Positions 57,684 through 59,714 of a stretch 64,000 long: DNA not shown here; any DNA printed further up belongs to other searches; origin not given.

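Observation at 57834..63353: Minus-strand four-gene cytochrome operon with a repeated C-terminal PSCyt-like monohaem module fused to two different membrane anchors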

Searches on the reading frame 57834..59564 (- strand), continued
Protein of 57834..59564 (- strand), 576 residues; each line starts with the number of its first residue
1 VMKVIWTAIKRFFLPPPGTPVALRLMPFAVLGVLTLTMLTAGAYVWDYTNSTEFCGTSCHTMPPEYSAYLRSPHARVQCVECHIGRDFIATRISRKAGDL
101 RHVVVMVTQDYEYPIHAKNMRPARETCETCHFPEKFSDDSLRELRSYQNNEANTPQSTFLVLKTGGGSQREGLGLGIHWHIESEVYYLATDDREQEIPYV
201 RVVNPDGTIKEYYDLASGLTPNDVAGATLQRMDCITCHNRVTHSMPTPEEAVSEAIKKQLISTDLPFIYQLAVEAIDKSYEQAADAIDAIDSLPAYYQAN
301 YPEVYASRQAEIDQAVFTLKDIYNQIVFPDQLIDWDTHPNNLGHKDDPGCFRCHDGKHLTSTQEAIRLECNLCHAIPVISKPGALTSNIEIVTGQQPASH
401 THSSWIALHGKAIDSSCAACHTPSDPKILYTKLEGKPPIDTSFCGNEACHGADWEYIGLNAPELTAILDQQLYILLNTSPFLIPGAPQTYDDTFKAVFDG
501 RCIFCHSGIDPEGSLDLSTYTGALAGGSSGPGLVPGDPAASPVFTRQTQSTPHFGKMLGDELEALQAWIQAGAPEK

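Call 22: find_encoding_contigs(protein=P0188, flank=10000, max_places=1)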
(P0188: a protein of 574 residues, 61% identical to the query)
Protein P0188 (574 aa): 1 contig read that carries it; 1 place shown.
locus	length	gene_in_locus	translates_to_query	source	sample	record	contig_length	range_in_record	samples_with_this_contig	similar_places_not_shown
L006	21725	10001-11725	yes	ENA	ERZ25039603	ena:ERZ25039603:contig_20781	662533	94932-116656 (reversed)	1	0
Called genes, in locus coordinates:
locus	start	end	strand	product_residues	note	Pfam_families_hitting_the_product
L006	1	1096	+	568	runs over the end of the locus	PF00528:BPD_transp_1 (weak)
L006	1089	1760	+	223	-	-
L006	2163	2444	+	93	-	-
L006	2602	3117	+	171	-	PF13416:SBP_bac_8, PF01547:SBP_bac_1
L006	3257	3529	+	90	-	PF01547:SBP_bac_1 (weak), PF13416:SBP_bac_8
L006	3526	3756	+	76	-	-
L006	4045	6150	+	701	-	PF07730:HisKA_3, PF02518:HATPase_c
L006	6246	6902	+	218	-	PF00072:Response_reg, PF04545:Sigma70_r4 (weak), PF08281:Sigma70_r4_2 (weak), PF00196:GerE, PF13384:HTH_23 (weak)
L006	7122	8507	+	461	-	PF00688:TGFb_propeptide, PF24517:CBM96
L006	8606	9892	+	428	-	PF09699:Paired_CXXCH_1 (faint), PF14522:Cytochrome_C7 (faint), PF14537:Cytochrom_c3_2 (faint), PF13435:Cytochrome_C554 (faint)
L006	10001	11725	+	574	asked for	PF03264:Cytochrom_NNT, PF14522:Cytochrome_C7 (faint), PF07635:PSCyt1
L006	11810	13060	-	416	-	PF03916:NrfD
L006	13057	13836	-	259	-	PF13187:Fer4_9 (faint), PF12797:Fer4_2 (weak), PF13247:Fer4_11, PF12838:Fer4_7 (weak), PF00037:Fer4, PF12797:Fer4_2 (weak), PF12837:Fer4_6 (weak), PF12838:Fer4_7, +2 more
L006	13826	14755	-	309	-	PF14522:Cytochrome_C7 (faint), PF14537:Cytochrom_c3_2 (faint), PF22113:Mtrc-MtrF_II-IV_dom (faint), PF09699:Paired_CXXCH_1 (faint), PF13435:Cytochrome_C554 (weak)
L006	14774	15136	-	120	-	-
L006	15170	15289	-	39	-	-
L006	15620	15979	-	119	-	PF08281:Sigma70_r4_2 (weak), PF00196:GerE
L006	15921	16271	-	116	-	PF00072:Response_reg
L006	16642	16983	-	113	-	PF07730:HisKA_3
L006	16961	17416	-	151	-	-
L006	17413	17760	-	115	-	-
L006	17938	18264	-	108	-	-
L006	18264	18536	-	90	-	-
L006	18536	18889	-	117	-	PF14522:Cytochrome_C7 (faint)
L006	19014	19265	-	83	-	-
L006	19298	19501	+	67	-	-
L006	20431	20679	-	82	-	-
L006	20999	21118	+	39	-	-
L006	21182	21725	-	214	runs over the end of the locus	PF09699:Paired_CXXCH_1 (faint), PF22113:Mtrc-MtrF_II-IV_dom (faint), PF22678:Cytochrom_c_NrfB-like (faint)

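Call 23: find_encoding_contigs(protein=P0240, flank=10000, max_places=1)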
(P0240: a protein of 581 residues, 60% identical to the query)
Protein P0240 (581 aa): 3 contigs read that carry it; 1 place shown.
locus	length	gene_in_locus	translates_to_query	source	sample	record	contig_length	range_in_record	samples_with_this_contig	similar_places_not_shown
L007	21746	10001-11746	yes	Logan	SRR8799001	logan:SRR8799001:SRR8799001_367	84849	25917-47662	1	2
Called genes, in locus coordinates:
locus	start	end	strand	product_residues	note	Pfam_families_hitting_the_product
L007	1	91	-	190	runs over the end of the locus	PF00578:AhpC-TSA, PF08534:Redoxin, PF00085:Thioredoxin (weak), PF13098:Thioredoxin_2 (weak), PF13905:Thioredoxin_8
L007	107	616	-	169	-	PF03918:CcmH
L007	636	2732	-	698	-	PF01578:Cytochrom_C_asm, PF16327:CcmF_C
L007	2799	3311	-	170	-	PF03100:CcmE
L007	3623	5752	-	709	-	PF02085:Cytochrom_CIII (faint), PF14537:Cytochrom_c3_2 (faint), PF22113:Mtrc-MtrF_II-IV_dom (faint), PF14522:Cytochrome_C7 (faint)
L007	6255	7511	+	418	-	PF14522:Cytochrome_C7 (faint), PF14537:Cytochrom_c3_2 (faint), PF22113:Mtrc-MtrF_II-IV_dom (faint), PF09699:Paired_CXXCH_1 (faint), PF13435:Cytochrome_C554 (faint)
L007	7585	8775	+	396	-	PF14537:Cytochrom_c3_2 (faint), PF03264:Cytochrom_NNT (faint), PF22113:Mtrc-MtrF_II-IV_dom (weak), PF14522:Cytochrome_C7 (weak), PF09699:Paired_CXXCH_1 (weak)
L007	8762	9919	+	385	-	PF01292:Ni_hydr_CYTB (weak), PF07635:PSCyt1 (weak)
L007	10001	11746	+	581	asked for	PF03264:Cytochrom_NNT, PF14522:Cytochrome_C7 (faint), PF22113:Mtrc-MtrF_II-IV_dom (faint), PF07635:PSCyt1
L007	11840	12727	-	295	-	-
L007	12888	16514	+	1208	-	PF00069:Pkinase, PF01636:APH (faint), PF03109:ABC1 (weak), PF07714:PK_Tyr_Ser-Thr, PF17667:Pkinase_fungal (faint), PF13191:AAA_16, PF13401:AAA_22 (faint), PF13424:TPR_12 (weak), +1 more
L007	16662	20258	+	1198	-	PF00069:Pkinase, PF03109:ABC1 (faint), PF07714:PK_Tyr_Ser-Thr, PF07719:TPR_2 (faint), PF13191:AAA_16, PF13401:AAA_22 (faint), PF13424:TPR_12 (faint), PF14938:SNAP (faint)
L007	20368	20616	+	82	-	-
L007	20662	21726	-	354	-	PF13379:NMT1_2 (faint), PF09084:NMT1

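Call 34: find_related_loci(query=A1, collection=genome_contigs, flank=10000)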
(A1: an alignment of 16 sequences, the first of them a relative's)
Query A1 (575 aa) in genome_contigs; peptide patterns used: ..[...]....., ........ (x = any residue, [..] = any of these).
599 stretches matched a pattern (row limit reached: there are more); 588 encode a relative of the query (tblastn E <= 1e-3); the best 80 are kept; 80 distinct loci.
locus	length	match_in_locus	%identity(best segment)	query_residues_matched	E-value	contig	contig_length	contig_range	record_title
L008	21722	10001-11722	63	1-575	0e+0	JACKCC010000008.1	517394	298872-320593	MAG: Ardenticatenaceae bacterium isolate HK-STAS-CHLO-37 HK-STAS-CHLO-37_8, whole genome shotgun sequence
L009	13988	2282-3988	64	5-573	0e+0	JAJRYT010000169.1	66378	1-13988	MAG: Chloroflexota bacterium isolate Dive96_bin3.68 k141_3141944, whole genome shotgun sequence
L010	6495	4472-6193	62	1-574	0e+0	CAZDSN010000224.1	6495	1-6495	MAG TPA_asm: uncultured Ardenticatenaceae bacterium isolate SRP173033_co1_193 genome assembly, contig: NODE_31604_length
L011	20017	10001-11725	60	1-575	0e+0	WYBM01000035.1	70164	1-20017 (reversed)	MAG: Ardenticatenaceae bacterium isolate CFX1 k127_264527, whole genome shotgun sequence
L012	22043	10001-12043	56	1-575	0e+0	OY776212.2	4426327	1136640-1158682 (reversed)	MAG: Anaerolineales bacterium isolate db28be52-e32f-4f71-9c49-3cbd2ddbe7d1 genome assembly, chromosome: 1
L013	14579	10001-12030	52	1-575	0e+0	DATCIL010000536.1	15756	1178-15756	MAG TPA_asm: Anaerolineales bacterium isolate SMAG_U7858 k141_3097694, whole genome shotgun sequence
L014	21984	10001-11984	51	1-575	0e+0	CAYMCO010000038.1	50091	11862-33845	MAG TPA_asm: uncultured Anaerolineaceae bacterium isolate SRP323688_co1_47 genome assembly, contig: NODE_1298_length_500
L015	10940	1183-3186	51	1-575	0e+0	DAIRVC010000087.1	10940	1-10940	MAG TPA_asm: Anaerolineales bacterium isolate CTOTU25583 NODE_2913_length_10940_cov_4.879283, whole genome shotgun seque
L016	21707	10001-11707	49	1-575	0e+0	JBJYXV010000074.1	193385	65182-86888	MAG: Anaerolineales bacterium isolate S5_7_050615r2r1_1 S5_7_050615r2r1_1_000000000074, whole genome shotgun sequence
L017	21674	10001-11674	50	8-575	0e+0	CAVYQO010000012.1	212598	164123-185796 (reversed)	MAG: uncultured Chloroflexia bacterium isolate MFD04716.bin.2.130 genome assembly, contig: contig_41242, whole genome sh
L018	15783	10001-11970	50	1-575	0e+0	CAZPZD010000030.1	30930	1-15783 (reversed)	MAG TPA_asm: uncultured Anaerolineaceae bacterium isolate SRP119689_co1_218 genome assembly, contig: NODE_1810_length_30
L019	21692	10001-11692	50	1-575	0e+0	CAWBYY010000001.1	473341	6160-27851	MAG: uncultured Chloroflexia bacterium isolate MFD09779.bin.1.115 genome assembly, contig: contig_20878, whole genome sh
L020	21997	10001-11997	51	1-575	0e+0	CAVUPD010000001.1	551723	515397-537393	MAG: uncultured Chloroflexia bacterium isolate MFD05942.bin.2.115 genome assembly, contig: contig_10089, whole genome sh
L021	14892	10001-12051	48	8-575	0e+0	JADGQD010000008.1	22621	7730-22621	MAG: Anaerolineales bacterium isolate Chersky.4_57 contig-100_458, whole genome shotgun sequence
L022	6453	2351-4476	48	1-575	0e+0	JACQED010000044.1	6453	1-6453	MAG: Chloroflexi bacterium isolate NC_groundwater_1012_Pr1_S-0.65um_63_12 Montesol18_Sp65_coassembly_scaffold_136959, wh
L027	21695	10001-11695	51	1-575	0e+0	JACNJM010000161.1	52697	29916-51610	MAG: Anaerolineae bacterium isolate NIOZ-UU35 NIOZ-UU_NODE_589_length_52697_cov_14.9289, whole genome shotgun sequence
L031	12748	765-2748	46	1-575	8e-179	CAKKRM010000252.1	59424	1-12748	Anaerolineales bacterium isolate Hainich-H51-bin274-1-1 genome assembly, contig: H51-bin274_1_1_Hain_H51_02um_R2_131_len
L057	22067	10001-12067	42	1-575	4e-159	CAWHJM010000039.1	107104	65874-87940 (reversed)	MAG: uncultured Chloroflexia bacterium isolate MFD02923.bin.1.113 genome assembly, contig: contig_2601, whole genome sho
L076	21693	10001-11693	58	1-575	6e-148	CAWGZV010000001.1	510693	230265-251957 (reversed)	MAG: uncultured Chloroflexia bacterium isolate MFD02979.bin.1.10 genome assembly, contig: contig_115209, whole genome sh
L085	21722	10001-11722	61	1-575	0e+0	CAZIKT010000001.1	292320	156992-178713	MAG TPA_asm: uncultured Ardenticatenaceae bacterium isolate SRP329715_co1_364 genome assembly, contig: NODE_12_length_29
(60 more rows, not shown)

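Call 38: search_protein_families(library=pfam, proteins=[L014:13261-15366:+, L057:8213-10357:+, L076:15899-18181:+, L019:14203-15015:+, L031:3-1037:+], max_evalue=0.001)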
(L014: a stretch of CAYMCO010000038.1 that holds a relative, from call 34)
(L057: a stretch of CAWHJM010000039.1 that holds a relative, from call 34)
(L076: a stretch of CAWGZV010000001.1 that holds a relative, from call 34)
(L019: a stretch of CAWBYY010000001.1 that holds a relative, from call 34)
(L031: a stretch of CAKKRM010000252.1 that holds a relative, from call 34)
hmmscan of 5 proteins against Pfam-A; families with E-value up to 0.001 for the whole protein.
L014:13261-15366:+ (702 aa): 9 families
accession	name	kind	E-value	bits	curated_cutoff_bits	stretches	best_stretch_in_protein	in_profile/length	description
PF13442.11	Cytochrome_CBB3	-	7.1e-68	225.3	27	6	525-596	5-68/68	Cytochrome C oxidase, cbb3-type, subunit III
PF00034.26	Cytochrom_C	-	2.3e-42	144.6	21.3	2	417-504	1-88/90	Cytochrome c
PF00032.22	Cytochrom_B_C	-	1.1e-12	48.5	20.7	1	58-145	2-86/102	Cytochrome b(C-terminal)/b6/petD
PF14495.11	Cytochrom_C550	-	1.2e-12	48.2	27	0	413-433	22-42/136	Cytochrome c-550 domain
PF14522.11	Cytochrome_C7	-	6.9e-09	35.9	24.8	0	161-232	12-50/67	Cytochrome c7 and related cytochrome c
PF14537.11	Cytochrom_c3_2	-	1.1e-07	32.7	25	0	356-372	26-42/79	Cytochrome c3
PF22113.1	Mtrc-MtrF_II-IV_dom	-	9.1e-05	22.5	30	0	155-173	149-167/176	Outer membrane cytochrome MtrC/MtrF-like, domains II/IV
PF09086.16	DUF1924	-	0.00069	20.4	22.5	0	290-308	26-44/96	Domain of unknown function (DUF1924)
PF14376.11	Haem_bd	-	0.00073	19.9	27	0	348-365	31-48/133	Haem-binding domain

L057:8213-10357:+ (715 aa): 10 families
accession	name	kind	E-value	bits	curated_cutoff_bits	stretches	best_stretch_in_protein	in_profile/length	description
PF13442.11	Cytochrome_CBB3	-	4.9e-73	241.9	27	7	539-610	5-68/68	Cytochrome C oxidase, cbb3-type, subunit III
PF00034.26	Cytochrom_C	-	1.7e-37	129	21.3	2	419-503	4-88/90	Cytochrome c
PF00032.22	Cytochrom_B_C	-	7.7e-12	45.8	20.7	1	58-161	2-100/102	Cytochrome b(C-terminal)/b6/petD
PF14495.11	Cytochrom_C550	-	3.2e-08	33.8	27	0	281-308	26-53/136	Cytochrome c-550 domain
PF09086.16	DUF1924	-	1.2e-07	32.4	22.5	0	356-381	27-52/96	Domain of unknown function (DUF1924)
PF14537.11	Cytochrom_c3_2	-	4.5e-07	30.7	25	0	634-649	26-41/79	Cytochrome c3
PF07635.16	PSCyt1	-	1.6e-06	29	22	1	637-694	1-59/59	Planctomycete cytochrome C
PF14522.11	Cytochrome_C7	-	1.2e-05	25.5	24.8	0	574-647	43-54/67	Cytochrome c7 and related cytochrome c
PF22113.1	Mtrc-MtrF_II-IV_dom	-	3.8e-05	23.7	30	0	548-656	9-104/176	Outer membrane cytochrome MtrC/MtrF-like, domains II/IV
PF23392.1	DUF7101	-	0.00092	19.6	27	0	286-300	30-44/96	Domain of unknown function (DUF7101)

L076:15899-18181:+ (761 aa): 11 families
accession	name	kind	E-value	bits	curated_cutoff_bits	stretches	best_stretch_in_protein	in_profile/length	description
PF13442.11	Cytochrome_CBB3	-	6e-65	216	27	5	572-643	5-68/68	Cytochrome C oxidase, cbb3-type, subunit III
PF00034.26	Cytochrom_C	-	2.1e-39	135.2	21.3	2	572-646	3-89/90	Cytochrome c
PF00032.22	Cytochrom_B_C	-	3e-12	47.1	20.7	1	106-192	2-85/102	Cytochrome b(C-terminal)/b6/petD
PF14495.11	Cytochrom_C550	-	2.9e-09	37.2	27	0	389-411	20-42/136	Cytochrome c-550 domain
PF14522.11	Cytochrome_C7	-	1.3e-07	31.8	24.8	0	208-281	11-52/67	Cytochrome c7 and related cytochrome c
PF07635.16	PSCyt1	-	1.8e-07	32.1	22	1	684-740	1-59/59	Planctomycete cytochrome C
PF14537.11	Cytochrom_c3_2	-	4.5e-06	27.5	25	0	401-421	24-44/79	Cytochrome c3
PF14376.11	Haem_bd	-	1.1e-05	25.8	27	0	661-689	19-47/133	Haem-binding domain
PF09086.16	DUF1924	-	3.4e-05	24.6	22.5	0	403-427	26-53/96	Domain of unknown function (DUF1924)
PF22297.1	PccH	-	0.00011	22.7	24.4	0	671-690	1-20/133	PccH Cytochrome c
PF09699.15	Paired_CXXCH_1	-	0.00059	19.9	20.6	0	474-480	8-14/41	Doubled CXXCH motif (Paired_CXXCH_1)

L019:14203-15015:+ (271 aa): 3 families
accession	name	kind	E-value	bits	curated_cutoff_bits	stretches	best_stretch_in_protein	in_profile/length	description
PF13442.11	Cytochrome_CBB3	-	1.2e-17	64.4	27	1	92-162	4-66/68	Cytochrome C oxidase, cbb3-type, subunit III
PF00034.26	Cytochrom_C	-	2.1e-13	51.9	21.3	1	94-134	4-46/90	Cytochrome c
PF07635.16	PSCyt1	-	6.5e-08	33.5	22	1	195-249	1-57/59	Planctomycete cytochrome C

L031:3-1037:+ (345 aa): 8 families
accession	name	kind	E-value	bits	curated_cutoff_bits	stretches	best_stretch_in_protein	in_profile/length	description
PF13442.11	Cytochrome_CBB3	-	1.8e-32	111.9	27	2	57-141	4-68/68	Cytochrome C oxidase, cbb3-type, subunit III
PF00034.26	Cytochrom_C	-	2.2e-25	90.2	21.3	2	58-143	3-88/90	Cytochrome c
PF07635.16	PSCyt1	-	8e-12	46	22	1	268-322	1-57/59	Planctomycete cytochrome C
PF14495.11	Cytochrom_C550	-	9.5e-05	22.5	27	0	59-84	29-53/136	Cytochrome c-550 domain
PF09699.15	Paired_CXXCH_1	-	0.00031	20.8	20.6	0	266-276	7-17/41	Doubled CXXCH motif (Paired_CXXCH_1)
PF14376.11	Haem_bd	-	0.00032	21.1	27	0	250-276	24-50/133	Haem-binding domain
PF14522.11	Cytochrome_C7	-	0.00068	19.9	24.8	0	178-278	13-54/67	Cytochrome c7 and related cytochrome c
PF22113.1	Mtrc-MtrF_II-IV_dom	-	0.00073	19.5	30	0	266-277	29-40/176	Outer membrane cytochrome MtrC/MtrF-like, domains II/IV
